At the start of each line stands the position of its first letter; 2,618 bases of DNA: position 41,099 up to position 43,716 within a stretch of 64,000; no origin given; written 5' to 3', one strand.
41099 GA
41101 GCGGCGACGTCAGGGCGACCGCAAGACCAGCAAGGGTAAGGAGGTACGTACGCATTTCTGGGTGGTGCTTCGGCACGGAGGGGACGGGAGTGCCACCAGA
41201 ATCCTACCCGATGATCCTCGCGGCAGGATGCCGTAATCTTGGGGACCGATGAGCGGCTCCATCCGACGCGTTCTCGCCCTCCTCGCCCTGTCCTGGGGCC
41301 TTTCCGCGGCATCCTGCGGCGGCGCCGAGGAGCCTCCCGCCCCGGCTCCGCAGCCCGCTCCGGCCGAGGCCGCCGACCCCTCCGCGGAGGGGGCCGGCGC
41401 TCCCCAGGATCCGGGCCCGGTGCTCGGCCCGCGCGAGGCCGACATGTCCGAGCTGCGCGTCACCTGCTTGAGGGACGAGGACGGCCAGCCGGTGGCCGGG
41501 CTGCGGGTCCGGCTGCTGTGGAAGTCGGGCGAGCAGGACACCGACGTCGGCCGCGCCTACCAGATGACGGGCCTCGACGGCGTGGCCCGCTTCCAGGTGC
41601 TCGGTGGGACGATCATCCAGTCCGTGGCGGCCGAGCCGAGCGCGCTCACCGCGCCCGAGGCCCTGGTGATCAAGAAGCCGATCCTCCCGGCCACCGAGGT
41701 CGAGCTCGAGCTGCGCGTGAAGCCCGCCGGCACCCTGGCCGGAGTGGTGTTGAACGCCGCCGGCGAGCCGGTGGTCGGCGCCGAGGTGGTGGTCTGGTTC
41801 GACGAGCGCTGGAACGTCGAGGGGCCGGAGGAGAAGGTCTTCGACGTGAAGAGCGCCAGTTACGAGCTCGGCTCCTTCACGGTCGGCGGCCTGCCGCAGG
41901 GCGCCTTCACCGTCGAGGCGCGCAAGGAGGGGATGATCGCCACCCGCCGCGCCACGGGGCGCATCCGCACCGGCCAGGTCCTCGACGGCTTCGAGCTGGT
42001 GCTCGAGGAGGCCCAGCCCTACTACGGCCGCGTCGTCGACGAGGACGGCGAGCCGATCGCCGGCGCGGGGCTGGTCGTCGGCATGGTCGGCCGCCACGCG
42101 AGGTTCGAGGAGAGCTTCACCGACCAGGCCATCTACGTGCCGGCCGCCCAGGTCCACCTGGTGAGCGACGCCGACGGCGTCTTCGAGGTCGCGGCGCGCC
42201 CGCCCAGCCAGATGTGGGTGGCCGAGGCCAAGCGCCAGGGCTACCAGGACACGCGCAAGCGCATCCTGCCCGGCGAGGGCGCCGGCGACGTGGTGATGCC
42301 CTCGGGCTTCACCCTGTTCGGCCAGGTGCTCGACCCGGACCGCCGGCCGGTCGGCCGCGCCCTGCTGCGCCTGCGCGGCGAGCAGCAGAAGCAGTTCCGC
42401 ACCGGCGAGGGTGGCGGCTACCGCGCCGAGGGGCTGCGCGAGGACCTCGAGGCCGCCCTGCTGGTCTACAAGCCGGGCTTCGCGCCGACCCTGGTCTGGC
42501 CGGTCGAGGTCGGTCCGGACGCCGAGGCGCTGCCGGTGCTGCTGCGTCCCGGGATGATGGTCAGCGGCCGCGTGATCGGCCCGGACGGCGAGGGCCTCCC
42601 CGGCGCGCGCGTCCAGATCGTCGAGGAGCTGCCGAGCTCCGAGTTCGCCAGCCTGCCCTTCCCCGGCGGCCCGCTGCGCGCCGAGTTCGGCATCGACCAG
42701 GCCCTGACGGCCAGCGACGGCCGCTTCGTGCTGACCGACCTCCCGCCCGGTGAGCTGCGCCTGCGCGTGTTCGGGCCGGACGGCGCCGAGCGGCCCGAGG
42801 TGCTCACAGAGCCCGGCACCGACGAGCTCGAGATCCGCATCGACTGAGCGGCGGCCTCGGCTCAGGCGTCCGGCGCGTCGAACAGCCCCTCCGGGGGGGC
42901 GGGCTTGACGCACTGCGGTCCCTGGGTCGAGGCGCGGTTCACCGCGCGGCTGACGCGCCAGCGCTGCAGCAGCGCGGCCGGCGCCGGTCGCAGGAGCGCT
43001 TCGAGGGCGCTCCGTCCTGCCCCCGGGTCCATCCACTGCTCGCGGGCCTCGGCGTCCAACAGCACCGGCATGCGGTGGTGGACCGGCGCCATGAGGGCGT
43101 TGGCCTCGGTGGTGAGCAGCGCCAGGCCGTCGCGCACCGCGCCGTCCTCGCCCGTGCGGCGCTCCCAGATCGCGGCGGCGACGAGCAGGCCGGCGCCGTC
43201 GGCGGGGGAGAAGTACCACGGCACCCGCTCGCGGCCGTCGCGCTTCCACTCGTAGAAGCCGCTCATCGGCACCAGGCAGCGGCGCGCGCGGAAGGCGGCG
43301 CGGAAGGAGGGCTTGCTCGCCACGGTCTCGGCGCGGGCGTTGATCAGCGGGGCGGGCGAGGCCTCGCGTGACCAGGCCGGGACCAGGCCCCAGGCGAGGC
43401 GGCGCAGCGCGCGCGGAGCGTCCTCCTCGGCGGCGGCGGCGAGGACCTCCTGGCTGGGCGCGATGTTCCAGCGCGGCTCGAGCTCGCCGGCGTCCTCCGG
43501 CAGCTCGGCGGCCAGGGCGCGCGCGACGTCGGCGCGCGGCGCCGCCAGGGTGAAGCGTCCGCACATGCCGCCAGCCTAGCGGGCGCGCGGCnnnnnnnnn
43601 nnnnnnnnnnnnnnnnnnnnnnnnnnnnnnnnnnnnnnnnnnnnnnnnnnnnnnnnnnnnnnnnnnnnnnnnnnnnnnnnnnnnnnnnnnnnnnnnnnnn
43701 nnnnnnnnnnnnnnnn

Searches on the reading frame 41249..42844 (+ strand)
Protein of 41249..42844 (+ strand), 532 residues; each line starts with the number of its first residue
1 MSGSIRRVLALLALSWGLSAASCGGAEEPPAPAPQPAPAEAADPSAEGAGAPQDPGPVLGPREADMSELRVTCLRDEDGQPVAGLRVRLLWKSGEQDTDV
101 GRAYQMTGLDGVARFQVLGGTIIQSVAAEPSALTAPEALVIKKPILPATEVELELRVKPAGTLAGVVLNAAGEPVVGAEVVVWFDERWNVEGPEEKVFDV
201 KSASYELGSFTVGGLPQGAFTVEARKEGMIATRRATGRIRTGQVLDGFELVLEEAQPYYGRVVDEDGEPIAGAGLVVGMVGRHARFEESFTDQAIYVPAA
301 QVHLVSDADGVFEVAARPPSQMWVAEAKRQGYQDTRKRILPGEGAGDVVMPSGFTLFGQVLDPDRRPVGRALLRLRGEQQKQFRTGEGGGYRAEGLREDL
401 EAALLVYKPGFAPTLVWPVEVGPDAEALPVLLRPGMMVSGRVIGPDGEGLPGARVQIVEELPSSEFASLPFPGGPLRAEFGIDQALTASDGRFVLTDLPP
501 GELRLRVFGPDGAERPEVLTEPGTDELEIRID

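Call 14: search_protein_families(library=pfam, proteins=[window:41249-42844:+], max_evalue=0.001)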
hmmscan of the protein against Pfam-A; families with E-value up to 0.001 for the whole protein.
window:41249-42844:+ (532 aa): 7 families
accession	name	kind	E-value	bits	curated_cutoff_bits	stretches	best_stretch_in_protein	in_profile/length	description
PF13620.12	CarboxypepD_reg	-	2.4e-31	108.3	32.3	4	438-514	2-61/82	Carboxypeptidase regulatory-like domain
PF00775.27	Dioxygenase_C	-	6.1e-08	32.8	27.3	0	259-320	33-94/182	Dioxygenase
PF13715.12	CarbopepD_reg_2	-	8.7e-07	29.3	32.2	0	294-337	18-60/88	CarboxypepD_reg-like domain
PF15976.11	CooC_C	-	5.5e-06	26.8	29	0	255-275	16-36/93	CS1-pili formation C-terminal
PF24107.1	DUF7382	-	9.3e-06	25.9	27.4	0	261-277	25-41/65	Domain of unknown function (DUF7382)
PF10670.15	DUF4198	-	0.0001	22.9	34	0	161-225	146-206/209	Domain of unknown function (DUF4198)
PF02369.22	Big_1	-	0.00068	20.1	34.9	0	74-117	25-66/93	Bacterial Ig-like domain (group 1)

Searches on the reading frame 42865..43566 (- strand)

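Call 14: search_protein_families(library=pfam, proteins=[window:42865-43566:-], max_evalue=0.001)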
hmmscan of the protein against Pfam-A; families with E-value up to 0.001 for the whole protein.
window:42865-43566:- (234 aa): 1 family
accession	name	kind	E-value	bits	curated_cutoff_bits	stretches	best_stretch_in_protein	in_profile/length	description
PF02586.19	SRAP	-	7.9e-65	218.8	27.1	1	1-211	1-213/214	SOS response associated peptidase (SRAP)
